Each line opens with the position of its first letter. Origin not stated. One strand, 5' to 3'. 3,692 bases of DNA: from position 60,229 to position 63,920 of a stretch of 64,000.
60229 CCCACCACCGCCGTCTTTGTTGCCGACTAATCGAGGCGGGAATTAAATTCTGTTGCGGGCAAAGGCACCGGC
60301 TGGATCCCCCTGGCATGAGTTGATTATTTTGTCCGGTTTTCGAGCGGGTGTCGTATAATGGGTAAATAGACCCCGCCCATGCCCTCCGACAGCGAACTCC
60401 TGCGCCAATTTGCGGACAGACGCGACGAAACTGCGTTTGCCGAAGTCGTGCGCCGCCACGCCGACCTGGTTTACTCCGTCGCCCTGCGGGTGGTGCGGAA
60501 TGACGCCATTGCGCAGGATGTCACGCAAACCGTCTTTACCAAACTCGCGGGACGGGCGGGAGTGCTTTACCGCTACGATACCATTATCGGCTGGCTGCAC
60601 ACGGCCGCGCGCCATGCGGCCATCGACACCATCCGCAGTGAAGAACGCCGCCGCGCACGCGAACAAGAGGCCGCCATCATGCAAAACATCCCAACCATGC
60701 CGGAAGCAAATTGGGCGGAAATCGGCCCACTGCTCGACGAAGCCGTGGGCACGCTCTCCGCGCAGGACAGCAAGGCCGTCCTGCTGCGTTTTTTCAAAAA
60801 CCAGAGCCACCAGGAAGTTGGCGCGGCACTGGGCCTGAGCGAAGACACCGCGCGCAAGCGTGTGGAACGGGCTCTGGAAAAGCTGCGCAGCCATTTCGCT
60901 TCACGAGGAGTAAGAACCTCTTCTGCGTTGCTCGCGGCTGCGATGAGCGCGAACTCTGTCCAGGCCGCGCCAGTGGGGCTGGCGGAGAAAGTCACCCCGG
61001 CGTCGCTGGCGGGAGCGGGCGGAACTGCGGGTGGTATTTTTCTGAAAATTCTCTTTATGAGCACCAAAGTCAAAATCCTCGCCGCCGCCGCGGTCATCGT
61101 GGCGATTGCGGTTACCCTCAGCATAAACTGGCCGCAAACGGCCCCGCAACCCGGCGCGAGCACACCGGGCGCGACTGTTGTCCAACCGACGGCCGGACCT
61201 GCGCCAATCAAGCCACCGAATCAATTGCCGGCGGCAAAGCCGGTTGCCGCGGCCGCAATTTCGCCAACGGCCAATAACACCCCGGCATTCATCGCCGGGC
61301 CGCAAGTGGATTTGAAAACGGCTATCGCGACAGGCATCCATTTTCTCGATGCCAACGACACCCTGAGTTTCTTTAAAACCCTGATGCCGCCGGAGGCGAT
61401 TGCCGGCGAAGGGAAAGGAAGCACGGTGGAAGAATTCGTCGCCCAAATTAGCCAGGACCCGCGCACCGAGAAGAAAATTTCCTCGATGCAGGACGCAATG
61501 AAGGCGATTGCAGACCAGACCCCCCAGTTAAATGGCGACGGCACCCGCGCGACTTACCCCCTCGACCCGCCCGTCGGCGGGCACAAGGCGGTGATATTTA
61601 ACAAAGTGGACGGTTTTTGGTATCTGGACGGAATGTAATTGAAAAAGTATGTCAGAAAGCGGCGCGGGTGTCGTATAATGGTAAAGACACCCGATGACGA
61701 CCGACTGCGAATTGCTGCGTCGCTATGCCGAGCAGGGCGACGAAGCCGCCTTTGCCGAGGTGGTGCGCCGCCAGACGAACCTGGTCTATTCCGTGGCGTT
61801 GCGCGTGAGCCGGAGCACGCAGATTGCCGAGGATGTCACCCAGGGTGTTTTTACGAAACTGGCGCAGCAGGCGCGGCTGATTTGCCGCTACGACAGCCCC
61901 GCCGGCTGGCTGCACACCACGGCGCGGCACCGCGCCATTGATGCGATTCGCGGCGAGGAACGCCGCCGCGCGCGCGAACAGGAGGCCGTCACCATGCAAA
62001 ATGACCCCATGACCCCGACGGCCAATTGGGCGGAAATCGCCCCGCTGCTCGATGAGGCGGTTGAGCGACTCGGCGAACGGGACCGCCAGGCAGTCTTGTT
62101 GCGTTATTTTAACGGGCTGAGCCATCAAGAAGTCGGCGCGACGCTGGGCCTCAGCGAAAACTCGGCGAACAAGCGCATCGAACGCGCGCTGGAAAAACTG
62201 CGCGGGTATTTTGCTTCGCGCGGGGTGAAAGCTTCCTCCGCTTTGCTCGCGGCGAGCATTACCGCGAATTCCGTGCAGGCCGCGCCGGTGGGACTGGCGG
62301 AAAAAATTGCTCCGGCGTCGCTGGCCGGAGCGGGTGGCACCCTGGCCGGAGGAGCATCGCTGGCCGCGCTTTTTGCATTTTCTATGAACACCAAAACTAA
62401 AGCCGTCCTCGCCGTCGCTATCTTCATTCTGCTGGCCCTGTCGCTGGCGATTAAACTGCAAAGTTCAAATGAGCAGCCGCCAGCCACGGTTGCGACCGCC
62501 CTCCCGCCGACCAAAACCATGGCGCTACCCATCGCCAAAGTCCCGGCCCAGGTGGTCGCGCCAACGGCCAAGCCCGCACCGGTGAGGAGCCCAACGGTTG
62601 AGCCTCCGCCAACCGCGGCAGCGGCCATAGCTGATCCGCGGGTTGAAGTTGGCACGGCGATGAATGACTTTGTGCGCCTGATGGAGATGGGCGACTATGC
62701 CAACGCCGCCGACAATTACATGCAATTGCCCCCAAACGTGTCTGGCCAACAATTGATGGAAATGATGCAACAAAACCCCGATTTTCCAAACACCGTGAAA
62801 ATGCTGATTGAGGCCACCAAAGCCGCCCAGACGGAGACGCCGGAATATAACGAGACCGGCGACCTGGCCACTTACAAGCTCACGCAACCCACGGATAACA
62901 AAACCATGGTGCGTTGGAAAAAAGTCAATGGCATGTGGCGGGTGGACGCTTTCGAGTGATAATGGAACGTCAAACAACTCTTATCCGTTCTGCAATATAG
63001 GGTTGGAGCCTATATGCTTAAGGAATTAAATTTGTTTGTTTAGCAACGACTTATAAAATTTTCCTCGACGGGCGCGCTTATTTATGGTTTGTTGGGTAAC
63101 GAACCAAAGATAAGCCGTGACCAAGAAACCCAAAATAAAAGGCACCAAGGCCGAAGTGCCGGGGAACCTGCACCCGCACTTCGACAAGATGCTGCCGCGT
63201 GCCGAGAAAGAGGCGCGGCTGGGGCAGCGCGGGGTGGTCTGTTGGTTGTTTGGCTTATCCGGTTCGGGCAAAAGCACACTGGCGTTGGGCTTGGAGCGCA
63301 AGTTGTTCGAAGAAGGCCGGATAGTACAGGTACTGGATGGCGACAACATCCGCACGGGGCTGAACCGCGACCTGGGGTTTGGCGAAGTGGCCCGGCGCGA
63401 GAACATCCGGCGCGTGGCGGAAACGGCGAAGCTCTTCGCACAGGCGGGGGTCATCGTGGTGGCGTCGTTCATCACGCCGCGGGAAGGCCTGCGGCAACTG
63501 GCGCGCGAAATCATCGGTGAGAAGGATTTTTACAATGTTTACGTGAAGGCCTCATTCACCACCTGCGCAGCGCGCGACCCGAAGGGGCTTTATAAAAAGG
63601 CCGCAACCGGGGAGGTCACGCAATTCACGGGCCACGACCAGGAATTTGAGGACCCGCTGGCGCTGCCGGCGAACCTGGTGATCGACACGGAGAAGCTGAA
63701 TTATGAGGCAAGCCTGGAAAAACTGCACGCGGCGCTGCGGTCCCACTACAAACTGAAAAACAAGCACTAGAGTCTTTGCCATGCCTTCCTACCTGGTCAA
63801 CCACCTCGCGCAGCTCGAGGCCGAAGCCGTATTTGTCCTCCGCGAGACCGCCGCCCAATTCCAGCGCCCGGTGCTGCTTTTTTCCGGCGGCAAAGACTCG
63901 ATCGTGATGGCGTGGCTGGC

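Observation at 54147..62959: Array of three stand-alone sensor halves followed by five membrane-spanning ECF sigma factor fusions sharing one unassigned extracytoplasmic domain (11 copies in the window)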

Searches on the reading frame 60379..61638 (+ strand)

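Call 3: search_protein_families(library=pfam, proteins=[window:60379-61638:+], max_evalue=0.1)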
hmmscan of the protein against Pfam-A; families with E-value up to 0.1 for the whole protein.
window:60379-61638:+ (419 aa): 6 families
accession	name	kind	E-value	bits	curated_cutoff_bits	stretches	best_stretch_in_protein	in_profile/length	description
PF08281.18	Sigma70_r4_2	-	1.9e-10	40.7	25.7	1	119-169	4-54/54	Sigma-70, region 4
PF04545.22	Sigma70_r4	-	3.1e-10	39.9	24.1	1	124-170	3-49/50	Sigma-70, region 4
PF04542.20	Sigma70_r2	-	1.1e-09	38.4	24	1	24-91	2-71/71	Sigma-70 region 2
PF07638.17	Sigma70_ECF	-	0.002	18.5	21.1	1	71-172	77-182/185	ECF sigma factor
PF13404.12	HTH_AsnC-type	-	0.0056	16.9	27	1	143-164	19-40/42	AsnC-type helix-turn-helix domain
PF21555.2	CCC_C_1st_pro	-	0.051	13.8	27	0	151-197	29-75/128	Prokaryotic cation-chloride cotransporter, C-terminal domain, 1st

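Call 4: search_protein_families(library=ncbifam, proteins=[window:60379-61638:+], max_evalue=0.1)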
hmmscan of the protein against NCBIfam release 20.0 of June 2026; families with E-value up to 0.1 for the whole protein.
window:60379-61638:+ (419 aa): 83 families (the best 25 are shown)
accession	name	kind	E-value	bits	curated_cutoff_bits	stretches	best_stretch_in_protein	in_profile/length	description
TIGR02937.1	sigma70-ECF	superfamily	9e-21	74.2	42.9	1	19-171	2-163/165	sigma-70 family RNA polymerase sigma factor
TIGR02985.1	Sig70_bacteroi1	subfamily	1e-20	74.6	126.4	1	19-172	2-161/162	RNA polymerase sigma-70 factor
NF009172.0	PRK12519.1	subfamily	3.6e-20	72.3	222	1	2-172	14-188/194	RNA polymerase sigma factor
NF009166.1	PRK12513.1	equivalog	1.3e-19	70.7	206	1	3-177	8-190/193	RNA polymerase sigma factor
NF007229.0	PRK09647.1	equivalog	2.4e-18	66.3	265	1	14-183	40-212/220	RNA polymerase sigma factor SigE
NF058625.1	sigma_PG0214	equivalog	2.5e-17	63.1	130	1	17-175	3-163/170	GFO_1088 family ECF-type sigma factor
NF007228.0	PRK09646.1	subfamily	3.1e-17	62.9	226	1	5-172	18-189/194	ECF RNA polymerase sigma factor SigK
TIGR02983.1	SigE-fam_strep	subfamily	2.8e-16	59.8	141.55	1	16-174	4-159/162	SigE family RNA polymerase sigma factor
NF007227.0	PRK09645.1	subfamily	1.3e-15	57.8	202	1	13-179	8-176/177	sigma-70 family RNA polymerase sigma factor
NF009168.0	PRK12515.1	subfamily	1.7e-15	57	236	1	3-180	8-186/189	RNA polymerase sigma factor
TIGR02959.1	SigZ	equivalog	2.8e-15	56.6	168.65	1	37-174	14-149/170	RNA polymerase sigma factor SigZ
NF007215.0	PRK09637.1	equivalog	2.9e-15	56.7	212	1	37-174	20-155/181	RNA polymerase sigma factor SigZ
NF004113.0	PRK05602.1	equivalog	1.7e-14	54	208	1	3-178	31-206/211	RNA polymerase sigma factor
NF007225.0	PRK09643.1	equivalog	8.5e-14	51.7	190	1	2-174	12-183/204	RNA polymerase sigma factor SigM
NF008888.0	PRK11922.1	equivalog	1.5e-13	51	204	1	3-174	16-197/231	RNA polymerase sigma factor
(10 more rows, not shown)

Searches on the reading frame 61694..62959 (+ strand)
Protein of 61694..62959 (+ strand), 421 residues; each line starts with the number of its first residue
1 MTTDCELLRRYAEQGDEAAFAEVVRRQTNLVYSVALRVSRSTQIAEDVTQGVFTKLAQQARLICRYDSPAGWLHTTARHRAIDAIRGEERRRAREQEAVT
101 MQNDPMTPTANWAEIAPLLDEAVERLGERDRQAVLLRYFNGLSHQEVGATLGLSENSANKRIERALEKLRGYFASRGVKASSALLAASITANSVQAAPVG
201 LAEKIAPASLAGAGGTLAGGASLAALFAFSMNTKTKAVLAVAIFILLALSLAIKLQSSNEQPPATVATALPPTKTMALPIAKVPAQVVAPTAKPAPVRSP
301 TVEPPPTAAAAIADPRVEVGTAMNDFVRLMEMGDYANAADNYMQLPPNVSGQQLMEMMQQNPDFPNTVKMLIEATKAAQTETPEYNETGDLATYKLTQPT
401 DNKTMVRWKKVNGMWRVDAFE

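Call 3: search_protein_families(library=pfam, proteins=[window:61694-62959:+], max_evalue=0.1)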
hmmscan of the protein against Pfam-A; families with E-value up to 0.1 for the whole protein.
window:61694-62959:+ (421 aa): 8 families
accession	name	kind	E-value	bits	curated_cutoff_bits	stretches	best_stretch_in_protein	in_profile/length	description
PF08281.18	Sigma70_r4_2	-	1e-14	54.3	25.7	1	119-169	4-54/54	Sigma-70, region 4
PF04545.22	Sigma70_r4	-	1.9e-11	43.7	24.1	1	123-170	2-49/50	Sigma-70, region 4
PF04542.20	Sigma70_r2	-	5.1e-11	42.6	24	1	24-90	2-70/71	Sigma-70 region 2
PF07638.17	Sigma70_ECF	-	2.9e-06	27.8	21.1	1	77-169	83-179/185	ECF sigma factor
PF22233.2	PhyR_sigma-like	-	0.0091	16.2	27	1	129-167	7-45/50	Response regulator PhyR, sigma-like domain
PF13384.12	HTH_23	-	0.011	15.9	24.6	1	128-164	4-40/50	Homeodomain-like domain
PF12318.13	FAD-SLDH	-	0.04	14.6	24.2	0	344-384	53-93/163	Membrane bound FAD containing D-sorbitol dehydrogenase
PF13404.12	HTH_AsnC-type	-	0.087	13.1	27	0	143-164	19-40/42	AsnC-type helix-turn-helix domain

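Call 4: search_protein_families(library=ncbifam, proteins=[window:61694-62959:+], max_evalue=0.1)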
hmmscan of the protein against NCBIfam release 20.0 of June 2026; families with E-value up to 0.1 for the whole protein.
window:61694-62959:+ (421 aa): 102 families (the best 25 are shown)
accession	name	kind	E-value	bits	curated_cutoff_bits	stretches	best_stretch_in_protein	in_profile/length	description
NF009172.0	PRK12519.1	subfamily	3.1e-25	88.8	222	1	3-172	15-188/194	RNA polymerase sigma factor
NF009166.1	PRK12513.1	equivalog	6.7e-24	84.7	206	1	2-178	7-191/193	RNA polymerase sigma factor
TIGR02937.1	sigma70-ECF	superfamily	1e-22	80.5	42.9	1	19-171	2-163/165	sigma-70 family RNA polymerase sigma factor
NF007228.0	PRK09646.1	subfamily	2.4e-22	79.6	226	1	6-172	19-189/194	ECF RNA polymerase sigma factor SigK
TIGR02985.1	Sig70_bacteroi1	subfamily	6.8e-22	78.4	126.4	1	19-170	2-159/162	RNA polymerase sigma-70 factor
TIGR02983.1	SigE-fam_strep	subfamily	8.5e-20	71.3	141.55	1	15-171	3-156/162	SigE family RNA polymerase sigma factor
NF058625.1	sigma_PG0214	equivalog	2.4e-19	69.7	130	1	18-174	4-162/170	GFO_1088 family ECF-type sigma factor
TIGR02959.1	SigZ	equivalog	8.5e-19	68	168.65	1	34-174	12-149/170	RNA polymerase sigma factor SigZ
NF004113.0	PRK05602.1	equivalog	1.6e-18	67.1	208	1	3-178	31-206/211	RNA polymerase sigma factor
NF009168.0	PRK12515.1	subfamily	1.7e-17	63.6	236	1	2-180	7-186/189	RNA polymerase sigma factor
NF009189.0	PRK12537.1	equivalog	6.9e-17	61.5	261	1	12-170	17-178/182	RNA polymerase sigma factor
NF007229.0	PRK09647.1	equivalog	7.7e-17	61.4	265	1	16-182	42-211/220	RNA polymerase sigma factor SigE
NF007216.0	PRK09638.1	equivalog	5.4e-16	58.9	194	1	7-173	7-174/180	RNA polymerase sigma factor SigY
NF007227.0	PRK09645.1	subfamily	6.3e-16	58.8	202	1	13-179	8-176/177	sigma-70 family RNA polymerase sigma factor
NF007215.0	PRK09637.1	equivalog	6.4e-16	58.9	212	1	36-174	20-155/181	RNA polymerase sigma factor SigZ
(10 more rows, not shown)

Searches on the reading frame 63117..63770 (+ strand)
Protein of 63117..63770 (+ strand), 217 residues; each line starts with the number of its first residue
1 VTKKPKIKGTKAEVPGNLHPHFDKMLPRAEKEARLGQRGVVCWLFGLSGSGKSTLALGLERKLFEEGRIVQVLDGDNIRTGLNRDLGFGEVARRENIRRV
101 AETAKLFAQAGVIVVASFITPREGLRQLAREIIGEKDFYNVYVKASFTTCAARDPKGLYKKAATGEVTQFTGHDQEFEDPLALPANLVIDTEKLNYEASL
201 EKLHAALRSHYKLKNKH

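Call 56: search_protein_families(library=pfam, proteins=[window:63117-63770:+], max_evalue=0.0001)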
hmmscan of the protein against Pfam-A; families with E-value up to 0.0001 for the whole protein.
window:63117-63770:+ (217 aa): 3 families
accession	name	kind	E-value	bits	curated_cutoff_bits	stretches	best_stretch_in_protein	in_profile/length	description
PF01583.26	APS_kinase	-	1.7e-54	184.4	21.1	1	38-182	1-146/152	Adenylylsulphate kinase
PF13671.12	AAA_33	-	2.1e-07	31.8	27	1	41-154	1-115/143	AAA domain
PF13238.12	AAA_18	-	6.9e-05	23.7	29.4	0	44-153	3-107/128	AAA domain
